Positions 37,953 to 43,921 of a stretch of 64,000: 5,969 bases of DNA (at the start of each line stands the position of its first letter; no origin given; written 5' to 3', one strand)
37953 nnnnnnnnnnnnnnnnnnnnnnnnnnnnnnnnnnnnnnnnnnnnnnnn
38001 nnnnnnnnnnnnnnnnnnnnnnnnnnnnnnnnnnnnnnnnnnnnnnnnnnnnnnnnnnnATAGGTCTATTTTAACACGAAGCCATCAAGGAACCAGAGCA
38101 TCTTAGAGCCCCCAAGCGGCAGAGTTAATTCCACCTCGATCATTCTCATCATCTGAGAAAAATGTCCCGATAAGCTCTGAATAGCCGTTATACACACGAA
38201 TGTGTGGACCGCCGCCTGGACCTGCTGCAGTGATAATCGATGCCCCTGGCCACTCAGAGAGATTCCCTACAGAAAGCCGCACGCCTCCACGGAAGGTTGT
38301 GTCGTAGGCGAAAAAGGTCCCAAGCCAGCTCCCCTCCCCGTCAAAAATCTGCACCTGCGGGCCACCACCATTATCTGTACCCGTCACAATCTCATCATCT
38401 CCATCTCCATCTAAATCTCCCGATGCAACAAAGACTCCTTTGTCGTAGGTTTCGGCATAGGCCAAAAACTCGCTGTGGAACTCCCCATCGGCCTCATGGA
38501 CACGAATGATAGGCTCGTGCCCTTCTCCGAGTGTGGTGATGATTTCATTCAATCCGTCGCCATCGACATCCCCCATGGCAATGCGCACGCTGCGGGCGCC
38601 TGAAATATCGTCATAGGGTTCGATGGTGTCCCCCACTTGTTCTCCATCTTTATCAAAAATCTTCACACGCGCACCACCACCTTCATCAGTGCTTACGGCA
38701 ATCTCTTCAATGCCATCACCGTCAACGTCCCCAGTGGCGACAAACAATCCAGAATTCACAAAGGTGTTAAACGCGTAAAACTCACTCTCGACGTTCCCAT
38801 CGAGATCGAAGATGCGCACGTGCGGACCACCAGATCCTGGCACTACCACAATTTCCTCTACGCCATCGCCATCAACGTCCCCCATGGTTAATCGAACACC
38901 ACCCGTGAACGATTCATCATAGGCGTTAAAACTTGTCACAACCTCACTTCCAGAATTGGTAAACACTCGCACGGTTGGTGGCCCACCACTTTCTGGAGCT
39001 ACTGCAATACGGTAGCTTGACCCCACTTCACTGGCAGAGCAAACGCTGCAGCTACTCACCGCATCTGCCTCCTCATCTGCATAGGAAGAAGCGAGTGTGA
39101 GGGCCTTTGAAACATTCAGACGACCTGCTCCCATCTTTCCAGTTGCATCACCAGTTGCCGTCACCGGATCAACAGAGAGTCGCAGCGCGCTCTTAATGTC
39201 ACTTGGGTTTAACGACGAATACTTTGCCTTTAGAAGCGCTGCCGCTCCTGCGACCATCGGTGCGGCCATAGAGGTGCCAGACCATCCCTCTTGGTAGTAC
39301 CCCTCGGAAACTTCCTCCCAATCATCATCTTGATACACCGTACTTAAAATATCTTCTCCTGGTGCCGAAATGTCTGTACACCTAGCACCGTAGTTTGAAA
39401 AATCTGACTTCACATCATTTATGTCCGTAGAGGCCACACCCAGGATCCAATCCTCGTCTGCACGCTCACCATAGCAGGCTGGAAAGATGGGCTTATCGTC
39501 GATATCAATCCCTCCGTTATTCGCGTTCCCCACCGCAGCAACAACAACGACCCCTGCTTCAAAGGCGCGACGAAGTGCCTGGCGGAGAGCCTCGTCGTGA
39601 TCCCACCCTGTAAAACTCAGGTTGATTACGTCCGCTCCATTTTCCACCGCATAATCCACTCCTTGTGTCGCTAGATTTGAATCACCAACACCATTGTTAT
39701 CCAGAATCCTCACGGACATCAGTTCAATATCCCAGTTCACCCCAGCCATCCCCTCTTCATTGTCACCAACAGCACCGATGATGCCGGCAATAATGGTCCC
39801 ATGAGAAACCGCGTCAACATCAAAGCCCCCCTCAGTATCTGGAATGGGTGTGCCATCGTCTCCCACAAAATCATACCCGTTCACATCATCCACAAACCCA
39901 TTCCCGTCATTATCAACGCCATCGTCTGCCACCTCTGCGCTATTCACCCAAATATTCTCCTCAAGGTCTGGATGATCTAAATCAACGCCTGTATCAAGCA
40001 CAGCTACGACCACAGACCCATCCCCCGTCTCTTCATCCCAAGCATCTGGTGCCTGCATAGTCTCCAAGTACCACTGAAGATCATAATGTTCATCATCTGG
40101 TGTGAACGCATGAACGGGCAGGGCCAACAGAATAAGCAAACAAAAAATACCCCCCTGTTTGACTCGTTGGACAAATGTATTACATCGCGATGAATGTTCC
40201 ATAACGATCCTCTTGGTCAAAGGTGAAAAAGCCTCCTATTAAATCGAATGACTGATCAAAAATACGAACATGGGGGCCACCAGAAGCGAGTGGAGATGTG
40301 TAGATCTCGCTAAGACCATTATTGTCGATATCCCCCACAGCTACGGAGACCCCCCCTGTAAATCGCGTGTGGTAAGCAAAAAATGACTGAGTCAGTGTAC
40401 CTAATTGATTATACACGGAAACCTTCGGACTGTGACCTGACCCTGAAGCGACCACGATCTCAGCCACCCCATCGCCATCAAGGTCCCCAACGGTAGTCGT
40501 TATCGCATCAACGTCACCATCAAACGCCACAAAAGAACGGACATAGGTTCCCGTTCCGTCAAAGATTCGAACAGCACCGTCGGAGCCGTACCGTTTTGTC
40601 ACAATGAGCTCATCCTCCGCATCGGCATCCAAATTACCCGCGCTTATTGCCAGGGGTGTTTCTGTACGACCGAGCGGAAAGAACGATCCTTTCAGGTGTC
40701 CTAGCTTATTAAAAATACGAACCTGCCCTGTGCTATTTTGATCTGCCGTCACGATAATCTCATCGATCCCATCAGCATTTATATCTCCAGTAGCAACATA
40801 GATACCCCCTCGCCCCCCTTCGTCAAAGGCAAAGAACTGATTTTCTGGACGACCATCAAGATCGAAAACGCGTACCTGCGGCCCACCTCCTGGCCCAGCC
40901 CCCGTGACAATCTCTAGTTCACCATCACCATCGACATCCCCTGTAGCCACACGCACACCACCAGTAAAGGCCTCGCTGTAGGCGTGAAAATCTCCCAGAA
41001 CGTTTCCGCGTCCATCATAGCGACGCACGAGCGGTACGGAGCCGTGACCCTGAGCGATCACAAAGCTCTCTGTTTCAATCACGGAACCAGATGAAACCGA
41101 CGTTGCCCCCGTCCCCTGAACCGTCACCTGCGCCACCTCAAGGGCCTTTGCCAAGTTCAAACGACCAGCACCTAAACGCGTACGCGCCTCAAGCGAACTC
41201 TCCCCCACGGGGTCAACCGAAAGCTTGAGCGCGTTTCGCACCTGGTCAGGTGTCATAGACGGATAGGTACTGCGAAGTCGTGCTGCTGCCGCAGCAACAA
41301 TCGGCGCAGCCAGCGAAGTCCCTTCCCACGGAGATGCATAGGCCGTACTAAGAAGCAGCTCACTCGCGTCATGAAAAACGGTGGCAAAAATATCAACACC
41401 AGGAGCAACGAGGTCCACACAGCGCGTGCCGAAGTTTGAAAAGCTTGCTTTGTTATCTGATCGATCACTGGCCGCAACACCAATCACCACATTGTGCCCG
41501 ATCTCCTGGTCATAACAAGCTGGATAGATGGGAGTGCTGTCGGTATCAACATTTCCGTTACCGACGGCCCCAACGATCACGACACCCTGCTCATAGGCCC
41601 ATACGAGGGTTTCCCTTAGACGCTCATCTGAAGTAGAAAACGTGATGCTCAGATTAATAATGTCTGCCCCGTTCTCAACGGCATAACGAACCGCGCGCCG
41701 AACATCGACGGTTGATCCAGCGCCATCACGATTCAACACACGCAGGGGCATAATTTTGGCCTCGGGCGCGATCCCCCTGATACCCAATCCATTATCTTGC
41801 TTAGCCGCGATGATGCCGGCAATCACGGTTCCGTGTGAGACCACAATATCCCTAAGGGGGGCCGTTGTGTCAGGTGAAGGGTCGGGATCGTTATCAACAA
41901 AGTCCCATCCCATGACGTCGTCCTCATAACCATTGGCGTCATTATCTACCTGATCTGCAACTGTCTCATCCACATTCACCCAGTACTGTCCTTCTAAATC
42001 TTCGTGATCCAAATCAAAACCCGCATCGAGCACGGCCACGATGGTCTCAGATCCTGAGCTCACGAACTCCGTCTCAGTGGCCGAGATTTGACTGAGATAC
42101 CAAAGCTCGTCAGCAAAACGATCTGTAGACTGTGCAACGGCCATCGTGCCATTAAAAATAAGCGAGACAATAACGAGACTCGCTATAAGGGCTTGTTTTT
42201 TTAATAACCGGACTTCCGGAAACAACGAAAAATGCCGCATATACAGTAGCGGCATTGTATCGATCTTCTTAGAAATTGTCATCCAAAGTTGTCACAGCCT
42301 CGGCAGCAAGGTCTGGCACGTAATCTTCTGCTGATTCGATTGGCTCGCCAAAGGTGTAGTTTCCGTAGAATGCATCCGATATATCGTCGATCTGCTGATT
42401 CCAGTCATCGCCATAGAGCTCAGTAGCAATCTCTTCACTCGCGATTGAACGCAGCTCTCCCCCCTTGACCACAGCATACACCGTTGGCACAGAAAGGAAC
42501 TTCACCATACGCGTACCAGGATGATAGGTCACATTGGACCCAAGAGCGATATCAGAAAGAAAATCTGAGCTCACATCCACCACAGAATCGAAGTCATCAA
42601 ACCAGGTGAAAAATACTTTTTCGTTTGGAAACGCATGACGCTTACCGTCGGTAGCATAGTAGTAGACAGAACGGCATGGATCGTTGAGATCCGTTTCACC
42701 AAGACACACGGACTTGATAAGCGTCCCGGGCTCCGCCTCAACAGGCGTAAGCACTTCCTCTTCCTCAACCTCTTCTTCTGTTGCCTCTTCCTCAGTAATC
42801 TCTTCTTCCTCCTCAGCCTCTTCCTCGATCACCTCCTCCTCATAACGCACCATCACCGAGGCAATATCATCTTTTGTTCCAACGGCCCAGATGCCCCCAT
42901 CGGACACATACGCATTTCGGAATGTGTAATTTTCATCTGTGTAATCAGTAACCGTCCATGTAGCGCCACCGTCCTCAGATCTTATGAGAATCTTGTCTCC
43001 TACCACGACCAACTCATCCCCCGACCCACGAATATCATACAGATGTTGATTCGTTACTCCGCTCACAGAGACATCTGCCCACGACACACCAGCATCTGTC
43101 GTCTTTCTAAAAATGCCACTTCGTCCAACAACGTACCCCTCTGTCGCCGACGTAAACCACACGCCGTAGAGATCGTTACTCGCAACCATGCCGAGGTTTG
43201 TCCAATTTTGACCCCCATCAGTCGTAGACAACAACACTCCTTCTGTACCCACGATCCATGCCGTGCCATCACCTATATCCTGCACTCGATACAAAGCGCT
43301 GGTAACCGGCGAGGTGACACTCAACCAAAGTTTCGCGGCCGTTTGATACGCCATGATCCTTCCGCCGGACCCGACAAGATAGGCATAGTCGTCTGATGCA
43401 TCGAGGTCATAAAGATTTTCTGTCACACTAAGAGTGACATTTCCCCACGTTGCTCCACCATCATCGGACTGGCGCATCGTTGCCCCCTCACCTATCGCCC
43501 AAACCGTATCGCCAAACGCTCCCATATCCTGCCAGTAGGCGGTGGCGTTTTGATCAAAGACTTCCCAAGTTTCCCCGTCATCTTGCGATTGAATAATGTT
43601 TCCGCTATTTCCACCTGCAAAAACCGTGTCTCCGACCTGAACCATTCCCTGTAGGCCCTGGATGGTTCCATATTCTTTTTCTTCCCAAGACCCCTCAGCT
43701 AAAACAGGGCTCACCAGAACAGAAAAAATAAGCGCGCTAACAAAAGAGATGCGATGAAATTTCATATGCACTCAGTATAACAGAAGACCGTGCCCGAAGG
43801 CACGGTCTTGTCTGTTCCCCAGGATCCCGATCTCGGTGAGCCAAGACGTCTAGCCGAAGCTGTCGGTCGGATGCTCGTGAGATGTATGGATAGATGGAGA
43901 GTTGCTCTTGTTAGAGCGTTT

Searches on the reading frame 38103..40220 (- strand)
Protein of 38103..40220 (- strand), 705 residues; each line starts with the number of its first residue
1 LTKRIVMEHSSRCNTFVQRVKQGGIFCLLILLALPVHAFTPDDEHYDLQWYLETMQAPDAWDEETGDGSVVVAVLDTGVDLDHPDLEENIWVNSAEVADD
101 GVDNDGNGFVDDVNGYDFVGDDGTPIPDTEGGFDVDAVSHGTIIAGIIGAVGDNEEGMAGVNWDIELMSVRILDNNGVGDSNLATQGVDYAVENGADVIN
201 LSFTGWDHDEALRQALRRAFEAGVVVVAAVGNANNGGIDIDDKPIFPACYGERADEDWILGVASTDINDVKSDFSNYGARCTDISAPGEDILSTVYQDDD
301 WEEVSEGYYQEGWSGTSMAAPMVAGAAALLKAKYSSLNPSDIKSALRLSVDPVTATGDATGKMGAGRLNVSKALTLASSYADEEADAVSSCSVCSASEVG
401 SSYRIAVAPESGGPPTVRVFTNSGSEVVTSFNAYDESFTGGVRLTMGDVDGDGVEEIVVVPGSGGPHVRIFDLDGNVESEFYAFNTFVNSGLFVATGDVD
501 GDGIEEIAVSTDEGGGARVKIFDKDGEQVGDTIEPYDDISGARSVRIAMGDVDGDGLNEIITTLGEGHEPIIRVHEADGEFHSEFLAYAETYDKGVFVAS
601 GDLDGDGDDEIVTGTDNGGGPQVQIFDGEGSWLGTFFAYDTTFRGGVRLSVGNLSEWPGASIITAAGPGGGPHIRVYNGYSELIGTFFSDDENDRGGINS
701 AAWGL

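Call 40: search_protein_families(library=pfam, proteins=[window:38103-40220:-], max_evalue=0.001)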
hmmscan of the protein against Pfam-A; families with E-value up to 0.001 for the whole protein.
window:38103-40220:- (705 aa): 3 families
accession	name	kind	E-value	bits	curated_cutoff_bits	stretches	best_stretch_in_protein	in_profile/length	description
PF00082.27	Peptidase_S8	-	2.8e-49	168.4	21.8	1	69-350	3-273/288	Subtilase family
PF01839.29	FG-GAP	-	2.8e-14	53.1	22.1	0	491-514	2-25/37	FG-GAP repeat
PF13517.12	FG-GAP_3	-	9.8e-11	42.5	26.9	1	498-561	1-60/61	FG-GAP-like repeat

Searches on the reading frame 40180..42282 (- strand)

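Call 40: search_protein_families(library=pfam, proteins=[window:40180-42282:-], max_evalue=0.001)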
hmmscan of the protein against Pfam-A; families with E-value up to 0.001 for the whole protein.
window:40180-42282:- (700 aa): 3 families
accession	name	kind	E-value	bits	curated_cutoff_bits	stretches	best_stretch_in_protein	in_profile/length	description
PF00082.27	Peptidase_S8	-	1e-49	169.9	21.8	1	77-359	1-276/288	Subtilase family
PF01839.29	FG-GAP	-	2.4e-20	72.4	22.1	3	496-524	5-37/37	FG-GAP repeat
PF13517.12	FG-GAP_3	-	9.5e-17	61.8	26.9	2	600-661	1-60/61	FG-GAP-like repeat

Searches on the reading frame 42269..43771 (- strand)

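Call 40: search_protein_families(library=pfam, proteins=[window:42269-43771:-], max_evalue=0.001)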
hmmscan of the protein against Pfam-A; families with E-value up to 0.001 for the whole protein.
window:42269-43771:- (500 aa): 4 families
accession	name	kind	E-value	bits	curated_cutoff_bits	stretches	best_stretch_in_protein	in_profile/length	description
PF14870.12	PSII_BNR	-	4.5e-24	85.7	27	3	144-237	4-100/303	Photosynthesis system II assembly factor YCF48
PF15902.12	Sortilin-Vps10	-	1.9e-06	27.4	33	0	58-147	2-98/446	Sortilin, neurotensin receptor 3,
PF02012.26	BNR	-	2.4e-05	24.1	27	0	183-191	3-11/12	BNR/Asp-box repeat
PF19755.4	DUF6242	-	9.8e-05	22.7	29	0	39-109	144-217/217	Domain of unknown function (DUF6242)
